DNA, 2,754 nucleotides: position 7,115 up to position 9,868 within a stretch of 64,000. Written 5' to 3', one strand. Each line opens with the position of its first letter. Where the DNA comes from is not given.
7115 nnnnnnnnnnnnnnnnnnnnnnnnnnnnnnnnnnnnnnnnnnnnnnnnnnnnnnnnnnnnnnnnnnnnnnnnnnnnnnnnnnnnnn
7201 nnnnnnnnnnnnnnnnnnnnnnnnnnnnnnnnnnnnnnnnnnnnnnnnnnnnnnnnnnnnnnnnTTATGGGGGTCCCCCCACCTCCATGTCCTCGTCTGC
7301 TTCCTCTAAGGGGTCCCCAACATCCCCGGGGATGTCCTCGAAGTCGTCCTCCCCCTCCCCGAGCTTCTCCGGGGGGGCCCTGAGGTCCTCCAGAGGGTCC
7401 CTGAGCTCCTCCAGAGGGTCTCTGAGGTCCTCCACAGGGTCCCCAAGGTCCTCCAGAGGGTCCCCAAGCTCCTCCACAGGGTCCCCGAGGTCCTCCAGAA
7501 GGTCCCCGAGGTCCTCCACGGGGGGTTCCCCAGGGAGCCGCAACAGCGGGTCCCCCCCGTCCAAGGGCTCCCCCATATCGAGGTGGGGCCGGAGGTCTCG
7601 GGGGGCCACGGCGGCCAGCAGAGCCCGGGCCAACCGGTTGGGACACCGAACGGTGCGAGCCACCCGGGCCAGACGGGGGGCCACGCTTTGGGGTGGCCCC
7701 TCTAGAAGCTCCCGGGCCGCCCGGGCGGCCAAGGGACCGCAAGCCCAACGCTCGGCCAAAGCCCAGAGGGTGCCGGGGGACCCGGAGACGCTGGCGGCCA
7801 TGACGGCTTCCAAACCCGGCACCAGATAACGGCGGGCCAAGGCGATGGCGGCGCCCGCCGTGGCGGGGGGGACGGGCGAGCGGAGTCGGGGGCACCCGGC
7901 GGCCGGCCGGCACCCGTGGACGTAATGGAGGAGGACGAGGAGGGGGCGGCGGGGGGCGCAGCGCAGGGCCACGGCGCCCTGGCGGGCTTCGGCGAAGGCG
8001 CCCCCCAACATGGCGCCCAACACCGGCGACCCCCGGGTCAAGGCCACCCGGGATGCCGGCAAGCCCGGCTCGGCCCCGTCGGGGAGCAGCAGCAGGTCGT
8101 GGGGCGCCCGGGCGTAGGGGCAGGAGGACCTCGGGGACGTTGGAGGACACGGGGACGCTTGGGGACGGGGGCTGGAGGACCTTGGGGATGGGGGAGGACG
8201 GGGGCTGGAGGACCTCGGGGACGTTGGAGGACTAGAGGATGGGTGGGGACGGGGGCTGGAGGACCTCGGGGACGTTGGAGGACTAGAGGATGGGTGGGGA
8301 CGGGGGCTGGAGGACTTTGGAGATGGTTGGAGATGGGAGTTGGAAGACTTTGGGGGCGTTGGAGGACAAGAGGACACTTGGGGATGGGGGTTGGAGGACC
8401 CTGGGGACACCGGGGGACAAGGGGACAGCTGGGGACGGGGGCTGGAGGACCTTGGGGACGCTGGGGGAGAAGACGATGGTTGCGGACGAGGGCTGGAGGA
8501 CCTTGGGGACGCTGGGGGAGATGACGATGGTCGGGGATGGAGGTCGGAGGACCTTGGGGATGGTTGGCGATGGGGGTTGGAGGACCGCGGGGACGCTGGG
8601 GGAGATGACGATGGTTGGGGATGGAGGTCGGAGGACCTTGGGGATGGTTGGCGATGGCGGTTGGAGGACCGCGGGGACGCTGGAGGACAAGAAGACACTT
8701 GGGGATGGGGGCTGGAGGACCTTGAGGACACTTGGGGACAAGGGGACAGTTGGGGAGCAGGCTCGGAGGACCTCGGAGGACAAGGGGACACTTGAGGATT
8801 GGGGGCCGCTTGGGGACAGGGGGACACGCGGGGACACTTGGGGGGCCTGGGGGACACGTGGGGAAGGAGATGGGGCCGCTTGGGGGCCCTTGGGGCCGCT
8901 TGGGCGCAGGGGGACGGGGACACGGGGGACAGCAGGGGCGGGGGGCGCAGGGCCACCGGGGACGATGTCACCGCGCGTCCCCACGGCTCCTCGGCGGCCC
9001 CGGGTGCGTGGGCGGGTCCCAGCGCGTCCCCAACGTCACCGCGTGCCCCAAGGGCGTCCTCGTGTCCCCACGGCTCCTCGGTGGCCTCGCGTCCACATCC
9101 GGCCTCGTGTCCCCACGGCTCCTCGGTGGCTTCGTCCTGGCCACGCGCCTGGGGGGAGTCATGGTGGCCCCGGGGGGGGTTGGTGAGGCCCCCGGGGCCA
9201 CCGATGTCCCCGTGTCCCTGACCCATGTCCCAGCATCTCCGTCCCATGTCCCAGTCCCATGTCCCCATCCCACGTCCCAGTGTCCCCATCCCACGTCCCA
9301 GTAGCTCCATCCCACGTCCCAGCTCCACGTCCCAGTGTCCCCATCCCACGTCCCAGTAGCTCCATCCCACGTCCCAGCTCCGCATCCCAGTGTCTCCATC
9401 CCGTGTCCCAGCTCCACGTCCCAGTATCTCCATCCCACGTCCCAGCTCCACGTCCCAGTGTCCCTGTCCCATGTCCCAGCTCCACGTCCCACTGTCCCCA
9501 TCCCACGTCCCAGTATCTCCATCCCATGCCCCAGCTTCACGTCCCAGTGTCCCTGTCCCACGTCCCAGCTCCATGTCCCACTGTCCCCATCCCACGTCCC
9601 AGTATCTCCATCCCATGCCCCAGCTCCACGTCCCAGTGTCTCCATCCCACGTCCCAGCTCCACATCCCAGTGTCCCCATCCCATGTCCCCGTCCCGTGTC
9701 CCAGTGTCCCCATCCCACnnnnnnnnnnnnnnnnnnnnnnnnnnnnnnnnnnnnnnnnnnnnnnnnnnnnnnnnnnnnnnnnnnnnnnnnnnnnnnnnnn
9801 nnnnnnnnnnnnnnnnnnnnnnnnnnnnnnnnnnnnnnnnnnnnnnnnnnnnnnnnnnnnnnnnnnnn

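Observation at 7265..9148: ARMC5 terminal exon may carry an in-frame coding minisatellite (~280 aa Pro/Ser-rich) and an acidic (EDLGDPL)n tail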

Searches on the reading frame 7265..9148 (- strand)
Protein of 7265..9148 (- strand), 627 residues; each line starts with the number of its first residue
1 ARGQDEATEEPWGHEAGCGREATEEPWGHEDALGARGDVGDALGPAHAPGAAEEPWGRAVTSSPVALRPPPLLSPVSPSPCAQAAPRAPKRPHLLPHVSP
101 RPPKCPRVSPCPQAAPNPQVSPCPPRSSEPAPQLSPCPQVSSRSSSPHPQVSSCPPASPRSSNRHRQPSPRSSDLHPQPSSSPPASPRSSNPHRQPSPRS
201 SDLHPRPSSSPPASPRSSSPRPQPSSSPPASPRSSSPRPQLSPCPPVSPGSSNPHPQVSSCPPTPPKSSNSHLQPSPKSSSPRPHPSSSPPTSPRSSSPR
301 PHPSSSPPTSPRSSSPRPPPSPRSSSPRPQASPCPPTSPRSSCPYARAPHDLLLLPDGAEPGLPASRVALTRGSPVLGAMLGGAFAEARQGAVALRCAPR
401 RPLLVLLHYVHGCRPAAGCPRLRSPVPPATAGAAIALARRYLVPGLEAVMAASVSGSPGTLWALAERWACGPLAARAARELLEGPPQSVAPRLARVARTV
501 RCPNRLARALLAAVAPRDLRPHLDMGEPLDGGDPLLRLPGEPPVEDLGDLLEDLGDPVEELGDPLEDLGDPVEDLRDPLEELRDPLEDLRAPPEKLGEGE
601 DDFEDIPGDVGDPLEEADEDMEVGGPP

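Call 4: search_protein_families(library=pfam, proteins=[window:7265-9148:-], max_evalue=1)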
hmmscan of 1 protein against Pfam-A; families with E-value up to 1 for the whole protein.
window:7265-9148:- (627 aa): 0 families
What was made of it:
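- Pfam's BTB model does not recognise the window's BTB region (call 4).
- Tried and rejected: Pfam scan of the whole terminal-exon protein gave no family (call 4).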

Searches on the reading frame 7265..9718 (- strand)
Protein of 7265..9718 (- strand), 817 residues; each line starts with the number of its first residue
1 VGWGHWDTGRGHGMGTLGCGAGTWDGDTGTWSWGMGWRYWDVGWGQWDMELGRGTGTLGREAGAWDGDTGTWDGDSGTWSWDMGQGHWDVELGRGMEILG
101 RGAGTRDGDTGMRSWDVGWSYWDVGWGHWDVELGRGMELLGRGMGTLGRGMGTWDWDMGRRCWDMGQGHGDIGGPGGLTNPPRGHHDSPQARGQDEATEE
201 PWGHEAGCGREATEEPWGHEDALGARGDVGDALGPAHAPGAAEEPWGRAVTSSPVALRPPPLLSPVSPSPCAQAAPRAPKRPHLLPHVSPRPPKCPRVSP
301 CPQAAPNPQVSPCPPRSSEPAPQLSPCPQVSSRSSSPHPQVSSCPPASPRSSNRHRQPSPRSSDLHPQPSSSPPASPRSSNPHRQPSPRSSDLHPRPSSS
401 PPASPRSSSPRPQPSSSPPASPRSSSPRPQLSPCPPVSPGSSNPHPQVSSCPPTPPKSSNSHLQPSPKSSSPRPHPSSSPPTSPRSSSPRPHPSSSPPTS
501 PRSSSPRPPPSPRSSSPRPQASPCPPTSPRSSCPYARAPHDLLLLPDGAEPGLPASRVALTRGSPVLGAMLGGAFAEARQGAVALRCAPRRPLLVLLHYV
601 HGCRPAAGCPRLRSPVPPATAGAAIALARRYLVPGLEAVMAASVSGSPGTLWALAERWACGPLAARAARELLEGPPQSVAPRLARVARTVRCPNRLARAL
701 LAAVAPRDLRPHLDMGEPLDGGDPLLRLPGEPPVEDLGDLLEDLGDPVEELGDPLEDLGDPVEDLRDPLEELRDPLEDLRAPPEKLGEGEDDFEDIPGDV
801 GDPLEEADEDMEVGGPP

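Call 29: find_encoding_contigs(protein=window:7265-9718:-, flank=3000, max_places=3)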
Protein window:7265-9718:- (817 aa): no gene with exactly this product is on record in the collection.
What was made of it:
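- Tried and rejected: An exact look-up of the window ORF in public assemblies found nothing, so the species stays unidentified (call 29).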

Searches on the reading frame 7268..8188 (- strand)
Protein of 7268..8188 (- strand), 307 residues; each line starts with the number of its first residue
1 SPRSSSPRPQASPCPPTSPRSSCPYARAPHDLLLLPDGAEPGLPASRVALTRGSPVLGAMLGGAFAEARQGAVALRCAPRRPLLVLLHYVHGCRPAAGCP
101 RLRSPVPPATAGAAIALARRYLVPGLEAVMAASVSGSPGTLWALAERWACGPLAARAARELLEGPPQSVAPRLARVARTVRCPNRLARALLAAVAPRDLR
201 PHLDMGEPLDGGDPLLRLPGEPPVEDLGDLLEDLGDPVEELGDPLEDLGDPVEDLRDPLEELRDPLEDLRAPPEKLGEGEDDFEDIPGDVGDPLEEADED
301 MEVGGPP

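Call 57: predict_structure(alignment_id=A4)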
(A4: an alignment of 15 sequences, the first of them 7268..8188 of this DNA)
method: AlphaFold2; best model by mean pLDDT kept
length: 307 residues; sequences in the alignment: 15
mean_pLDDT: 78.1   pTM: 0.65
mean pLDDT of the five models: 78.1, 77.5, 77.1, 76.0, 75.8
residues with pLDDT >= 90: 160; 70-90: 27; 50-70: 98; < 50: 22
segments of 3 or more residues with pLDDT < 50: 294-296, 304-306
pLDDT, mean of each block of 10 residues (from residue 1): 53 53 91 91 97 96 92 93 97 92 92 95 96 94 93 96 96 95 94 88 76 63 54 52 50 55 58 54 53 51 51
secondary structure, 60 per line:
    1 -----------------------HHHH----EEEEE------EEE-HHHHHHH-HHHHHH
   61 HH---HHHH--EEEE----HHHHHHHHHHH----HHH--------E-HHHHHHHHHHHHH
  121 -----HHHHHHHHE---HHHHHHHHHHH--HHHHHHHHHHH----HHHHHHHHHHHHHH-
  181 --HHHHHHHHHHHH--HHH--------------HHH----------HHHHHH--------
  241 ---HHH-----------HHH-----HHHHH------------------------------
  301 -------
elements in order: H24-27 E32-36 E43-45 H47-53 H55-62 H66-69 E72-75 H80-90 H108-120 H126-133 H138-148 H151-161 H166-179 H183-194 H227-232 H266-270
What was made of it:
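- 7574..8122 (-): BTB plus helical (3-box/BACK-like) domain, from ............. to ...RPHLDM. AF2 pLDDT is above 90 for residues 21-200 of the model (call 57).
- A BTB fold is predicted confidently (call 57).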

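Call 61: fold_search(model_id=the predicted structure, library=pdb)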
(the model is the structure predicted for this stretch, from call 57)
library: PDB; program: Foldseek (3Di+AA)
matches with E <= 10: 263; with E <= 0.001: 24
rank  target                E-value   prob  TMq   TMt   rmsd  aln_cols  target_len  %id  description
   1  4j8z_B                5.7e-05  1.00  0.37  0.58   4.4       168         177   18  Crystal Structure of the Human SPOP BTB Domain (released 2013-09-11)
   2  8dwu_D                7.4e-05  1.00  0.31  0.28   8.2       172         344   17  SPOP W22R Form 1 (released 2023-01-18)
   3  4j8z_A                1.3e-04  1.00  0.34  0.53   5.3       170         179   17  Crystal Structure of the Human SPOP BTB Domain (released 2013-09-11)
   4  3htm_A                1.9e-04  1.00  0.31  0.56   4.1       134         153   19  Structures of SPOP-Substrate Complexes: Insights into Molecular Architectures of BTB-Cul3 Ubiquitin Ligases: SPOPBTB/3 (released 2009-10-20)
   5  8gq6_A                2.5e-04  1.00  0.33  0.19   3.5       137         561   19  Cryo-EM Structure of the KBTBD2-CUL3-Rbx1 dimeric complex (released 2023-09-06)
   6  8h33_B                2.6e-04  1.00  0.32  0.19   3.6       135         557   18  Cryo-EM Structure of the KBTBD2-Cul3-Rbx1 tetrameric complex (released 2023-10-11)
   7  8h37_P                2.7e-04  1.00  0.34  0.20   3.7       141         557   17  Cryo-EM Structure of the KBTBD2-CUL3-Rbx1-p85a tetrameric complex (released 2023-10-11)
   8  8gq6_B                3.4e-04  1.00  0.33  0.19   3.6       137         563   18  Cryo-EM Structure of the KBTBD2-CUL3-Rbx1 dimeric complex (released 2023-09-06)
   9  8dwv_E                3.4e-04  1.00  0.31  0.28   8.0       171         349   18  Full-length wild type SPOP (released 2023-01-18)
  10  8vrt_A                3.4e-04  1.00  0.31  0.20   9.2       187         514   16  The structure of LSD1-CoREST-HDAC1 in complex with KBTBD4R313PRR mutant (released 2024-11-27)
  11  8h33_A                4.2e-04  1.00  0.32  0.19   3.5       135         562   19  Cryo-EM Structure of the KBTBD2-Cul3-Rbx1 tetrameric complex (released 2023-10-11)
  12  8h38_M                4.2e-04  1.00  0.33  0.19   4.0       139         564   18  Cryo-EM Structure of the KBTBD2-CRL3~N8-CSN(mutate) complex (released 2023-10-11)
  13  8dwt_C                5.1e-04  1.00  0.32  0.28   8.0       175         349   19  SPOP W22R Form 2 (released 2023-01-18)
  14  8h36_A                5.4e-04  1.00  0.32  0.18   4.3       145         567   16  Cryo-EM Structure of the KBTBD2-CUL3-Rbx1-p85a dimeric complex (released 2023-10-11)
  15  3htm_C                5.4e-04  1.00  0.31  0.56   4.0       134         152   19  Structures of SPOP-Substrate Complexes: Insights into Molecular Architectures of BTB-Cul3 Ubiquitin Ligases: SPOPBTB/3 (released 2009-10-20)
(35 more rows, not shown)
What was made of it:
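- On ARMC5 orthologue: Foldseek top hits are SPOP, KBTBD2 and KLHL3 BTB domains, best E = 5.7e-5 with probability 1.00 (calls 57, 61).
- Closest known: BTB-3-box CUL3 adaptors SPOP, KLHL3 and KBTBD2. Same: The predicted fold of window residues CPY...RPHL superposes on their BTB plus helical extension (call 61).
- A BTB fold is predicted with high confidence and matches SPOP, KBTBD2 and KLHL3 (calls 57, 61).
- Tried and rejected: The BTB had to be shown by fold prediction and fold search instead (calls 57, 61).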
